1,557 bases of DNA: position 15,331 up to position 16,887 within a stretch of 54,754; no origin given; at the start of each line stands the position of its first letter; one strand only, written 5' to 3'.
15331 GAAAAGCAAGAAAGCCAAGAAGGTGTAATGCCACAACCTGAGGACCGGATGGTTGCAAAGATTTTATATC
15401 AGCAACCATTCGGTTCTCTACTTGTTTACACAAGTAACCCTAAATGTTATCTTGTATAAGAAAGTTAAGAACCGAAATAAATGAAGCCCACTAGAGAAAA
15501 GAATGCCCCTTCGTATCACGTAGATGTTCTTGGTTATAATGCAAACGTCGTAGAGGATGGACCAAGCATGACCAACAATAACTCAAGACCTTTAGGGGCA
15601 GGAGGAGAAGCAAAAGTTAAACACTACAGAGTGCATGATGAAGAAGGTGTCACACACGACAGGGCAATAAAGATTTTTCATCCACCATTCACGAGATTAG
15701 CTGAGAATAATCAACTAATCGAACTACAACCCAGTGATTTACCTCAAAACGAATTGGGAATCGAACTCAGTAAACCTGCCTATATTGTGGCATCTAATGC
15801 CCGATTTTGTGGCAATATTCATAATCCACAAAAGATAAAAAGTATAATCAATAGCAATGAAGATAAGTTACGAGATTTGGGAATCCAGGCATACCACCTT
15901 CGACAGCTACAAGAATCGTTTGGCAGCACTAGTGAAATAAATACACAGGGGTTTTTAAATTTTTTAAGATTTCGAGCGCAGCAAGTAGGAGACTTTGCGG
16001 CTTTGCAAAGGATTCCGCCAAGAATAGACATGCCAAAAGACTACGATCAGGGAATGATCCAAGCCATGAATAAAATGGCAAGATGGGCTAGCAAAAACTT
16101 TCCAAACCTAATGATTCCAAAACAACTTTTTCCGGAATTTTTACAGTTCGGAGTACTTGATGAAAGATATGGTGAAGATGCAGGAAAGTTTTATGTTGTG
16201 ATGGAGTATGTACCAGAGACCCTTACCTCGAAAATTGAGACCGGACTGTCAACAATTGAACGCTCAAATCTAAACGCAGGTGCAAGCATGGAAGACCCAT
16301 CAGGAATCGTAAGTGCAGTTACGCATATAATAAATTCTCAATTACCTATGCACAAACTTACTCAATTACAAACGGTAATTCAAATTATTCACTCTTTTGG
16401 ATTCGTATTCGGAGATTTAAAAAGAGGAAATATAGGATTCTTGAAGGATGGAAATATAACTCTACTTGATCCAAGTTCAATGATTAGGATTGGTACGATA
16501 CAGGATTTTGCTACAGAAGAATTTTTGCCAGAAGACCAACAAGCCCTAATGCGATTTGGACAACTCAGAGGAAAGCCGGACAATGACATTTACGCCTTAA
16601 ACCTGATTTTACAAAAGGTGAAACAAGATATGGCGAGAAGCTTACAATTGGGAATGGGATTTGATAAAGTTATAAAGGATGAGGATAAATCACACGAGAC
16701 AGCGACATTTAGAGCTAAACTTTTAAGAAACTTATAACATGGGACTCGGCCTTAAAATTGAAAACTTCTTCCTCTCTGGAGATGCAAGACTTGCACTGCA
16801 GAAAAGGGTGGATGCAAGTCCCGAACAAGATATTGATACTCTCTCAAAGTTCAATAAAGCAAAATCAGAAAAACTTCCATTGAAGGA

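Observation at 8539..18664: Ten-kb operon: two small acidic proteins, a 1755-aa membrane/coiled-coil giant, an atypical Ser/Thr kinase and a PP2C-like phosphatase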

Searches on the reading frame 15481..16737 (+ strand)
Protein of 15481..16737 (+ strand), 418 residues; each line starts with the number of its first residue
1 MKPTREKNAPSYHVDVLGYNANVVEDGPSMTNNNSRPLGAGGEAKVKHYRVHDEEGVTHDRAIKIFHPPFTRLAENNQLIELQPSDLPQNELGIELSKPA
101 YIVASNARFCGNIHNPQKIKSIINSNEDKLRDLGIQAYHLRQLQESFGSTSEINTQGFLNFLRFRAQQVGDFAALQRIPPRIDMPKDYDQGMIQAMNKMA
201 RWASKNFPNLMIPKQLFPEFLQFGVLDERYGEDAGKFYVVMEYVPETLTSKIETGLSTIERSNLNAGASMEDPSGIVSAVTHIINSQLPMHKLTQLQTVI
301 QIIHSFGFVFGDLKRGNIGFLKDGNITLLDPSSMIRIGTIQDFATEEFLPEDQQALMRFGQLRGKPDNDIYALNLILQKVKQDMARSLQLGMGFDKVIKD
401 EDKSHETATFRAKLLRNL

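Call 5: search_protein_families(library=pfam, proteins=[window:15481-16737:+], max_evalue=1)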
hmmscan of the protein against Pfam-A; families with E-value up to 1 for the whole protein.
window:15481-16737:+ (418 aa): 2 families
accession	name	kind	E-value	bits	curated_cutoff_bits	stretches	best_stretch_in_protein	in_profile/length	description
PF00069.31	Pkinase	-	0.032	14.1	31.7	1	290-330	101-141/263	Protein kinase domain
PF03109.22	ABC1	-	0.078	12.5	22.9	1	296-337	176-217/244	ABC1 atypical kinase-like domain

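Call 6: search_protein_families(library=ncbifam, proteins=[window:15481-16737:+], max_evalue=1)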
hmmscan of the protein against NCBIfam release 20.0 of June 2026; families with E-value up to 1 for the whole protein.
window:15481-16737:+ (418 aa): 5 families
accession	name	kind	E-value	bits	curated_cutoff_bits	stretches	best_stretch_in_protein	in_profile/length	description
NF038150.1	lanthi_synth_IV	equivalog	0.00026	19.4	650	1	292-374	303-383/851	class IV lanthionine synthetase LanL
NF038151.1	lanthi_synth_III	equivalog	0.00058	18.4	575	1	293-377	342-419/833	class III lanthionine synthetase LanKC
NF058632.1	SerThrKinPrkT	equivalog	0.012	14.6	280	1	293-380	123-207/322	serine/threonine protein kinase PrkT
NF047741.1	antiphage_MADS6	equivalog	0.13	10.7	460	1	36-73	501-534/612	methylation-associated defense system protein kinase MAD6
TIGR03724.2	arch_bud32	equivalog_domain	0.16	11.4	125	0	291-332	89-129/193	KEOPS complex kinase/ATPase Bud32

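Call 7: search_protein_families(library=phrogs, proteins=[window:15481-16737:+], max_evalue=0.1)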
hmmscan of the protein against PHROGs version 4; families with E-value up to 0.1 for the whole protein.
window:15481-16737:+ (418 aa): 0 families

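Call 8: search_protein_families(library=padloc, proteins=[window:15481-16737:+], max_evalue=0.1)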
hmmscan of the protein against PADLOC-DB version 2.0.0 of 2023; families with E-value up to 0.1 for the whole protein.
window:15481-16737:+ (418 aa): 3 families
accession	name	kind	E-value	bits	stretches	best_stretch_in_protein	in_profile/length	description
PDLC04047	PD-T4-6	-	0.0061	13.7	0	290-330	114-154/327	-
PDLC04042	PD-T4-6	-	0.033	11.8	0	292-330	114-152/292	-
PDLC04044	PD-T4-6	-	0.036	11.2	1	290-331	141-183/372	-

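Call 10: find_homologous_proteins(query=window:15481-16737:+, max_evalue=0.001)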
Query window:15481-16737:+ (418 aa): 1 proteins with E <= 0.001 among 2690 candidates.
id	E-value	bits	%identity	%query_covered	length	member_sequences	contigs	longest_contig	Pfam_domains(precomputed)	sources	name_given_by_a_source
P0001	2.4e-279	944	100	100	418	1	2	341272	-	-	-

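Call 11: find_encoding_contigs(protein=P0001, flank=10000, max_places=6)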
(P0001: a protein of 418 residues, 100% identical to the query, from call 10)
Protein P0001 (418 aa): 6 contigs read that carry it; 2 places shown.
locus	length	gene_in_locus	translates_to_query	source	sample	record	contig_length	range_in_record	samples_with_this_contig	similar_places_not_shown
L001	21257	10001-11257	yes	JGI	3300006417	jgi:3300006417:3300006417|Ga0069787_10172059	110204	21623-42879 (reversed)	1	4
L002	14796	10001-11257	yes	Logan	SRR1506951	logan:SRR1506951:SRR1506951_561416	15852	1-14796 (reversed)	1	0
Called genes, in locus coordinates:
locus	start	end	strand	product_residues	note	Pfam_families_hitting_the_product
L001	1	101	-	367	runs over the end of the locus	PF02156:Glyco_hydro_26 (weak)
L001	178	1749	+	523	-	PF13506:Glyco_transf_21 (weak), PF00535:Glycos_transf_2, PF03552:Cellulose_synt (faint), PF13641:Glyco_tranf_2_3, PF13632:Glyco_trans_2_3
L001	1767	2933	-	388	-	-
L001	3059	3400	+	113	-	-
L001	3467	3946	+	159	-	-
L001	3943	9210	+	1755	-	-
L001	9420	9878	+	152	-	-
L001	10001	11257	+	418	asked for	-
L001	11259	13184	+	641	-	-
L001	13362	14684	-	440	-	PF02899:Phage_int_SAM_1 (faint), PF00589:Phage_integrase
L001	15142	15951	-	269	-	-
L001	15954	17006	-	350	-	PF01078:Mg_chelatase (faint), PF05496:RuvB_N, PF00004:AAA, PF07728:AAA_5 (weak), PF17864:AAA_lid_4, PF05491:WHD_RuvB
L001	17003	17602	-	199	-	PF01330:RuvA_N, PF14520:HHH_5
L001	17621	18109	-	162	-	PF02075:RuvC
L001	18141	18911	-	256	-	PF20772:TACO1_YebC_N, PF01709:Transcrip_reg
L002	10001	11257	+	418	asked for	-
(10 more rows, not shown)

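Call 12: search_solved_structures(query=window:15481-16737:+, max_evalue=10, show_alignments=2)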
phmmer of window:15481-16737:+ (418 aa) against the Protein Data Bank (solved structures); distinct sequences matched with E-value up to 10: 7.
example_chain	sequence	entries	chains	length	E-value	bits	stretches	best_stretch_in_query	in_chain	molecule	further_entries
8z5u_A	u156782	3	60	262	0.1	14.9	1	268-357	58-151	Flagellar basal-body rod protein FlgG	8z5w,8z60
4q9z_A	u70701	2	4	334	0.12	14.7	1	299-349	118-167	HUMAN PROTEIN KINASE C THETA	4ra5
2jed_A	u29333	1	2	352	0.12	14.6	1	299-349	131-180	PROTEIN KINASE C THETA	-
5f9e_A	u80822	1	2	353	0.12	14.6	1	299-349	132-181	Protein kinase C theta type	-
6g4j_A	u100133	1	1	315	0.39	13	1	293-377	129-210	Probable serine/threonine-protein kinase YabT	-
1xjd_A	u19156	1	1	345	0.54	12.5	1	299-348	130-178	Protein kinase C, theta type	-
4aw2_A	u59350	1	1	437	1.6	11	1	290-377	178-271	SERINE/THREONINE-PROTEIN KINASE MRCK ALPHA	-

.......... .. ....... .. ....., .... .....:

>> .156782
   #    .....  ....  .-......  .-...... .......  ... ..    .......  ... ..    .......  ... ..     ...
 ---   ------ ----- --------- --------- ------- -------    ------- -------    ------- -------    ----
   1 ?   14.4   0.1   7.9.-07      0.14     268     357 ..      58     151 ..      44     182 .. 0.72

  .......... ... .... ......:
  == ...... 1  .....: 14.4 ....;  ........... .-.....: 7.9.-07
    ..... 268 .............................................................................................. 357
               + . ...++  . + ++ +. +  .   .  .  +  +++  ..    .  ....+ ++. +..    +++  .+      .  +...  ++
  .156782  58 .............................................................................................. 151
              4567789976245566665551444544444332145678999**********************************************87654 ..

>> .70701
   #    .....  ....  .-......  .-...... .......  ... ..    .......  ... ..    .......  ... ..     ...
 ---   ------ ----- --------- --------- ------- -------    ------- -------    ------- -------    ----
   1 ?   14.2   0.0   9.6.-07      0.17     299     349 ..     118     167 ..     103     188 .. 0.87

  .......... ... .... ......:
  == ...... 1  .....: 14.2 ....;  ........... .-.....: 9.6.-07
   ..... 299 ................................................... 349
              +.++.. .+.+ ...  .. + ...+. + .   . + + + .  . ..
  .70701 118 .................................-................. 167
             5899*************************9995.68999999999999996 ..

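Call 41: search_protein_families(library=pfam, alignment_id=A1, max_evalue=0.1)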
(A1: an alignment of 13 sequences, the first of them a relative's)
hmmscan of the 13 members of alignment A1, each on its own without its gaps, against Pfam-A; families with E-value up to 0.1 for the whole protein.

A. member 1, P0001 (418 aa): 2 families
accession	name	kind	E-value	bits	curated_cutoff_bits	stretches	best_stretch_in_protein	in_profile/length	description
PF00069.31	Pkinase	-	0.032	14.1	31.7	0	290-330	101-141/263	Protein kinase domain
PF03109.22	ABC1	-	0.078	12.5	22.9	0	296-337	176-217/244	ABC1 atypical kinase-like domain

B. families by the number of members that match (of 13 scanned): 7 families
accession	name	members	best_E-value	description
PF00069.31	Pkinase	4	2.4e-07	Protein kinase domain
PF03109.22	ABC1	2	0.078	ABC1 atypical kinase-like domain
PF12287.13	Caprin-1_C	1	0.0027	Cytoplasmic activation/proliferation-associated protein-1 C term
PF01163.29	RIO1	1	0.008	RIO domain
PF12410.13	rpo30_N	1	0.038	Poxvirus DNA dependent RNA polymerase 30kDa subunit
PF03881.20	Fructosamin_kin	1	0.045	Fructosamine kinase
PF01636.29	APH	1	0.072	Phosphotransferase enzyme family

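Call 66: predict_structure(alignment_id=A1)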
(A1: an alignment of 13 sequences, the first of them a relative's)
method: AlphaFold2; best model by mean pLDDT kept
length: 418 residues; sequences in the alignment: 13
mean_pLDDT: 85.5   pTM: 0.83
mean pLDDT of the five models: 85.5, 83.4, 82.2, 82.1, 81.1
residues with pLDDT >= 90: 218; 70-90: 139; 50-70: 51; < 50: 10
segments of 3 or more residues with pLDDT < 50: 1-6
pLDDT, mean of each block of 10 residues (from residue 1): 48 85 89 78 90 89 93 85 86 90 95 95 93 84 90 95 97 96 84 95 96 94 94 94 92 82 59 65 72 88 97 91 90 94 89 92 95 92 77 55 60 62
secondary structure, 60 per line:
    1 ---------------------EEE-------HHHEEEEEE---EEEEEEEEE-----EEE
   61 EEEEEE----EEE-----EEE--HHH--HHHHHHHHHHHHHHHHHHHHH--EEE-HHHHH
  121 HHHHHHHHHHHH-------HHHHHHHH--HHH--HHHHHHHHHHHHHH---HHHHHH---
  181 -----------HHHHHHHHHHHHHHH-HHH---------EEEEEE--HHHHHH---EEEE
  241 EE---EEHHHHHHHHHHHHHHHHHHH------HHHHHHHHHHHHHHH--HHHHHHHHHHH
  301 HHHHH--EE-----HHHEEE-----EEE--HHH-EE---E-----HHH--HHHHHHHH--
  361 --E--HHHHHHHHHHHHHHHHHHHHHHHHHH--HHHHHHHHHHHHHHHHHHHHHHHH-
elements in order: E22-24 E35-40 E44-52 E58-66 E71-73 E79-81 H89-109 E112-114 H116-132 H140-147 H155-168 H172-177 H192-206 E220-225 H228-233 E237-242 H248-266 H273-287 H290-305 E318-320 E326-328 H351-358 H366-391 H394-417

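Call 69: fold_search(model_id=the predicted structure, library=pdb)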
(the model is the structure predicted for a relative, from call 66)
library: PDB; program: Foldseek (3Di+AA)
matches with E <= 10: 1949; with E <= 0.001: 501
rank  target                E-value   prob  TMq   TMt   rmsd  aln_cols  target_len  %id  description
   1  8buq_B                1.5e-05  1.00  0.26  0.34   9.0       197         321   18  Structure of DDB1 bound to DS43-engaged CDK12-cyclin K (released 2023-09-13)
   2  5uiu_A                1.9e-05  1.00  0.35  0.49   8.5       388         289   12  Crystal structure of IRAK4 in complex with compound 30 (released 2017-05-24)
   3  8w3x_A                3.3e-05  1.00  0.32  0.45  10.5       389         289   11  Crystal structure of IRAK4 in complex with compound 6 (released 2024-05-01)
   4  2iw8_C                4.1e-05  1.00  0.25  0.38  10.8       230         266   18  STRUCTURE OF HUMAN THR160-PHOSPHO CDK2-CYCLIN A F82H-L83V-H84D MUTANT WITH AN O6-CYCLOHEXYLMETHYLGUANINE INHIBITOR (released 2006-09-06)
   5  8bu2_B                4.4e-05  1.00  0.26  0.33   9.0       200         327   17  Structure of DDB1 bound to DS18-engaged CDK12-cyclin K (released 2023-09-13)
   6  8sap_A                4.9e-05  1.00  0.28  0.15  11.6       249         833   13  Crystal structure of class III lanthipeptide synthetase ThurKC (released 2023-10-11)
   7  8bu1_B                5.1e-05  1.00  0.26  0.33   8.5       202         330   17  Structure of DDB1 bound to DS17-engaged CDK12-cyclin K (released 2023-09-13)
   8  8p81_A                5.1e-05  1.00  0.27  0.35   9.4       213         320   18  Crystal structure of human Cdk12/Cyclin K in complex with inhibitor SR-4835 (released 2023-11-22)
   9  4y73_A                5.7e-05  1.00  0.32  0.45   8.7       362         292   11  Crystal structure of IRAK4 kinase domain with inhibitor (released 2015-05-20)
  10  8bu5_B                5.7e-05  1.00  0.33  0.41   8.2       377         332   13  Structure of DDB1 bound to SR-4835-engaged CDK12-cyclin K (released 2023-09-13)
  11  8d6c_A                6.0e-05  1.00  0.34  0.50  10.9       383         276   14  Crystal Structure of Human Myt1 Kinase domain Bounded with compound 28 (released 2022-07-27)
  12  8bua_E                6.0e-05  1.00  0.26  0.34   8.9       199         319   17  Structure of DDB1 bound to 919278-engaged CDK12-cyclin K (released 2023-09-13)
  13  8buq_H                6.0e-05  1.00  0.26  0.34   8.3       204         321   17  Structure of DDB1 bound to DS43-engaged CDK12-cyclin K (released 2023-09-13)
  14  4y73_B                6.0e-05  1.00  0.33  0.46  10.2       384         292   12  Crystal structure of IRAK4 kinase domain with inhibitor (released 2015-05-20)
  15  8bup_H                6.0e-05  1.00  0.26  0.33   8.6       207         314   18  Structure of DDB1 bound to DS30-engaged CDK12-cyclin K (released 2023-09-13)
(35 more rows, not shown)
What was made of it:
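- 15481..16737 (+): 418-aa divergent Hanks-type (ePK-fold) Ser/Thr kinase with a ~120-aa helical insert. No TM segment or sensor domain. Foldseek gives 501 PDB chains at E<=1e-3, and all those listed are protein kinases or LanKC kinase domains (calls 66, 69).
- On Eukaryotic-like (Hanks-type) protein kinase superfamily: Foldseek against PDB gives 501 chains at E<=1e-3, and the top 50 are all protein kinases or LanKC kinase domains, with TMt about 0.45-0.50 (calls 66, 69).
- AF2 plus Foldseek (calls 66, 69).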

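Call 99: search_solved_structures(query=A1, max_evalue=0.01, show_alignments=1)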
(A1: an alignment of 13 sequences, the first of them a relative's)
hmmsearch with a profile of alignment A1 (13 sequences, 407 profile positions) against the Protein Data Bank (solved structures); distinct sequences matched with E-value up to 0.01: 246 (the best 60 are shown).
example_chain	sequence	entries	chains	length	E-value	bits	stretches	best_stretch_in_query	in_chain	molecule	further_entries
4wb8_A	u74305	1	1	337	1.5e-06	30.7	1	278-341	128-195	cAMP-dependent protein kinase catalytic subunit alpha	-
3l9m_A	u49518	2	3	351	1.6e-06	30.6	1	278-341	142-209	cAMP-dependent protein kinase catalytic subunit alpha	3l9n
4ae6_A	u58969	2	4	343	1.6e-06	30.6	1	278-341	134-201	CAMP-DEPENDENT PROTEIN KINASE CATALYTIC SUBUNIT ALPHA 2 | CAMP-DEPENDENT PROTEIN KINASE CATALYTIC SUBUNIT ALPHA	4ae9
3ama_A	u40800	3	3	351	1.6e-06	30.6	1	278-341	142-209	cAMP-dependent protein kinase catalytic subunit alpha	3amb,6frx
8x5l_A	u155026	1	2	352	1.6e-06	30.6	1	278-341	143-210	cAMP-dependent protein kinase catalytic subunit alpha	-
4wb5_A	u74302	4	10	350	1.7e-06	30.5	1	278-341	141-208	cAMP-dependent protein kinase catalytic subunit alpha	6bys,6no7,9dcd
3agl_A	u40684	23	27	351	1.8e-06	30.4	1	278-341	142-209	cAMP-dependent protein kinase catalytic subunit alpha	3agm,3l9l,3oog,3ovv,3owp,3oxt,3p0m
3nx8_A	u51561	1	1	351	1.9e-06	30.3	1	278-341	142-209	cAMP-dependent protein kinase catalytic subunit alpha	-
6c0u_A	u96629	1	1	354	2e-06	30.2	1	278-341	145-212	cAMP-dependent protein kinase catalytic subunit alpha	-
1q24_A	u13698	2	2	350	2.1e-06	30.2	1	278-341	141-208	cAMP-dependent Protein Kinase, alpha-catalytic subunit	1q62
1smh_A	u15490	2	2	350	2.2e-06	30.1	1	278-341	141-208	cAMP-Dependent Protein Kinase, alpha-catalytic subunit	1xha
1q8t_A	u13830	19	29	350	2.5e-06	30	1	278-341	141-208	cAMP-dependent protein kinase, alpha-catalytic subunit | CAMP-DEPENDENT PROTEIN KINASE | cAMP-dependent protein kinase catalytic subunit alpha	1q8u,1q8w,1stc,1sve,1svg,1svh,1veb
3dnd_A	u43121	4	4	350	2.5e-06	29.9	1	278-341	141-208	cAMP-dependent protein kinase catalytic subunit alpha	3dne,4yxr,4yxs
2uzt_A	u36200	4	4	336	2.5e-06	29.9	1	278-341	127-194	CAMP-DEPENDENT PROTEIN KINASE, ALPHA-CATALYTIC SUBUNIT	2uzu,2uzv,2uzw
8sf8_A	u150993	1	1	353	2.6e-06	29.9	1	278-341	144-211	cAMP-dependent protein kinase catalytic subunit alpha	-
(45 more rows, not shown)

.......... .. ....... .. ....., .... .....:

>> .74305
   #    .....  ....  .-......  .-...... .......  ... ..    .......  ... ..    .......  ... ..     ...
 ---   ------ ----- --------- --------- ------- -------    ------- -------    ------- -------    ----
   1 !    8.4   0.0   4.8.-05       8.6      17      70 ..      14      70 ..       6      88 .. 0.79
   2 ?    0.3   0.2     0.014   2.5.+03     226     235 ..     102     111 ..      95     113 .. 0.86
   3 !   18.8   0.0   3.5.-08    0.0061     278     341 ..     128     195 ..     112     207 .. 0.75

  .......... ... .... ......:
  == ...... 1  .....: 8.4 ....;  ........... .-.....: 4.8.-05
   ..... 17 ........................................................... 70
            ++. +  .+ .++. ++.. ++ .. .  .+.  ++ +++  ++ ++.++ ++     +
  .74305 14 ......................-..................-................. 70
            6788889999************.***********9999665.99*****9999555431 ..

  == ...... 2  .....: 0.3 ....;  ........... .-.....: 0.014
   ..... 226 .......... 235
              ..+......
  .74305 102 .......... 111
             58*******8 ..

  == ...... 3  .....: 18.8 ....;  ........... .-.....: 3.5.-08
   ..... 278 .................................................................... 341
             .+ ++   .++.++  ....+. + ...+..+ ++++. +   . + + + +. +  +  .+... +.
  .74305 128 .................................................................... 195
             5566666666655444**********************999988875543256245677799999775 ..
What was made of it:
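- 15481..16737 (+): The family profile hits 246 PDB kinases (PKA 1.5e-6), aligning the G-loop, VAIK, hinge, DLKxxN, DFG-equivalent and APE-equivalent motifs (call 99).
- On Eukaryotic-like (Hanks-type) protein kinase superfamily: The custom family profile does reach significance against PDB kinases (call 99).
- Family profile against PDB: 246 kinases, with the motif-by-motif alignment shown (call 99).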
